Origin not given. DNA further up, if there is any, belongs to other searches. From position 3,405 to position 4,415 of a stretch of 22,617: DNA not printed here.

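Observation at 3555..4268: Protein with a C-terminal J domain, eukaryote-like placement suggesting host Hsp70 manipulation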

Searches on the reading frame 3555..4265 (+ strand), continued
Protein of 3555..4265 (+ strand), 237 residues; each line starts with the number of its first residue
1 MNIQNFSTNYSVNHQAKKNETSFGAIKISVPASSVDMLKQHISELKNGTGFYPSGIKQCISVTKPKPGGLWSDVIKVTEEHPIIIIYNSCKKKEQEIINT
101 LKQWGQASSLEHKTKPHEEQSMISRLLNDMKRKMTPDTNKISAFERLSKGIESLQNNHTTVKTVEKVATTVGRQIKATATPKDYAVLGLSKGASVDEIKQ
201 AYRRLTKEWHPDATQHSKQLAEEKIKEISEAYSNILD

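Call 89: list_cluster_members(proteins=[window:3555-4265:+, window:2984-3415:+])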
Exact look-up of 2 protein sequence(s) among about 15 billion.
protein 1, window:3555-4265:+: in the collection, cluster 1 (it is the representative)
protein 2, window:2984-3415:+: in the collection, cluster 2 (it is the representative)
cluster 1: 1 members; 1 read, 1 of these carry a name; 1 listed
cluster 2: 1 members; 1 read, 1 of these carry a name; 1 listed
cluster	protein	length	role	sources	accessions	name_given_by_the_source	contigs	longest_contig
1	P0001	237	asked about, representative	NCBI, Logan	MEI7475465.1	MAG: DnaJ domain-containing protein [bacterium]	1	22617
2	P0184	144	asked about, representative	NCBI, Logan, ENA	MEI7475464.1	MAG: hypothetical protein WCK67_11880 [bacterium]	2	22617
